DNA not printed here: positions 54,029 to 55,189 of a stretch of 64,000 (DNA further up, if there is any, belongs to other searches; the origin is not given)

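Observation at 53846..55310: Orphan TIR-domain protein with an unassignable C-terminal domain in an AT-rich islet: candidate single-gene NADase defence module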

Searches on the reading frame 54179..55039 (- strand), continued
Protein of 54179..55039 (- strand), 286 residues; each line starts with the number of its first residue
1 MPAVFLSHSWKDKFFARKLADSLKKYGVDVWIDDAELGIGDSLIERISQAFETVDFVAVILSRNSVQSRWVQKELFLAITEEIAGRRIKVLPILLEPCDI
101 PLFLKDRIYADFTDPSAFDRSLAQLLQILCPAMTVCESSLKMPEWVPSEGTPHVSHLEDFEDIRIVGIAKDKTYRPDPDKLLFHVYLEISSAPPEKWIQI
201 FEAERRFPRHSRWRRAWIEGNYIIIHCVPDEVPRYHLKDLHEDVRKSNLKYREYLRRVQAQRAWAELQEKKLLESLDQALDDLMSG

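Call 83: search_protein_families(library=padloc, proteins=[L032:4160-6265:+, L032:6955-7800:+, L032:8166-9029:+, L032:11429-12190:+, L032:12549-13808:+, L034:2640-3797:-, L034:5454-6695:+, L034:7144-8460:-, L014:4013-4720:+, L014:5742-6704:+], max_evalue=0.001)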
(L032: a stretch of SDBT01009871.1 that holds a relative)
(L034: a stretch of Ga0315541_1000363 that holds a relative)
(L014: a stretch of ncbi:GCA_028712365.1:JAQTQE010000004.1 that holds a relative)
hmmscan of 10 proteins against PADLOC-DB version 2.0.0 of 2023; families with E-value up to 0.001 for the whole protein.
L032:4160-6265:+ (701 aa): 0 families

L032:6955-7800:+ (281 aa): 9 families
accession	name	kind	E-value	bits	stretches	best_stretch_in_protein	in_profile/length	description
PDLC05005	PDC-S35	-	6.4e-21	73.3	1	88-256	105-259/264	-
PDLC05004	PDC-S35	-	8.7e-17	59.6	1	93-256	111-261/265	-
PDLC05007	PDC-S35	-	1.6e-15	55.5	1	80-256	110-274/278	-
PDLC05003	PDC-S35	-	2.1e-15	54.9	1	91-254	79-235/245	-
PDLC05006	PDC-S35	-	4.9e-13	47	1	91-256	72-228/231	-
PDLC02371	PycTIR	-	2.3e-06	25.2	1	102-242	152-266/288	-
PDLC00731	Effector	-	7.1e-05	19.9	1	101-239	154-281/306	TIR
PDLC00732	Effector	-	0.00032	17.7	1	141-250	188-286/301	TIR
PDLC00729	Effector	-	0.00038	18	1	187-242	75-129/310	TIR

L032:8166-9029:+ (287 aa): 0 families

L032:11429-12190:+ (253 aa): 0 families

L032:12549-13808:+ (419 aa): 9 families
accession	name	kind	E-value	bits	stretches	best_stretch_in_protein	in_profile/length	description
PDLC05062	PDC-S66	-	1.6e-36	124.2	1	236-375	116-240/282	-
PDLC02962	RT-TIR_XII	-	1.9e-26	90.9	1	268-413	329-473/478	single gene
PDLC02961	RT-TIR_XII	-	4.3e-23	80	1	271-416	336-472/475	single gene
PDLC00417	ThsB1|ThsB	-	3.1e-16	57.7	1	280-374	164-258/303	TIR-like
PDLC00424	ThsB1|ThsB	-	4.4e-09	34.5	1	274-348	91-167/234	TIR-like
PDLC02012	SAVED5--SAVED_TIR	-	1.2e-05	22.6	1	282-381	13-108/404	-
PDLC03015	TIR-NLR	-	5.2e-05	20.1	1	285-379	4-96/824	-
PDLC00425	ThsB1|ThsB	-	0.00054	17.2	0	280-363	250-338/389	TIR-like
PDLC02421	Aga_TIR-PNTD1-PNTD2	-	0.0006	17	1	284-369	5-91/430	Class I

L034:2640-3797:- (385 aa): 0 families

L034:5454-6695:+ (413 aa): 0 families

L034:7144-8460:- (438 aa): 0 families

L014:4013-4720:+ (235 aa): 0 families

L014:5742-6704:+ (320 aa): 10 families
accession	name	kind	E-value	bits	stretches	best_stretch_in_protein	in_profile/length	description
PDLC05062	PDC-S66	-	6.1e-15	53.4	1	191-283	148-240/282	-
PDLC02012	SAVED5--SAVED_TIR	-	1.2e-09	35.8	1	192-274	14-96/404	-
PDLC02962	RT-TIR_XII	-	3.9e-09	33.9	1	193-286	347-441/478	single gene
PDLC00417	ThsB1|ThsB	-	7.7e-08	30.2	1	192-283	167-259/303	TIR-like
PDLC02961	RT-TIR_XII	-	4.5e-07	27.1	1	193-285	349-436/475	single gene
PDLC03957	bSEFIR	-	1.3e-06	26.4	1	203-318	53-179/412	-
PDLC02421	Aga_TIR-PNTD1-PNTD2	-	5.8e-05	20.4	1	193-291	5-106/430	Class I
PDLC00419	ThsB1|ThsB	-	0.00015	19.6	1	188-283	24-122/165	TIR-like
PDLC00424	ThsB1|ThsB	-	0.00028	18.7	1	193-253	103-164/234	TIR-like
PDLC03015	TIR-NLR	-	0.00063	16.6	1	224-287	33-96/824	-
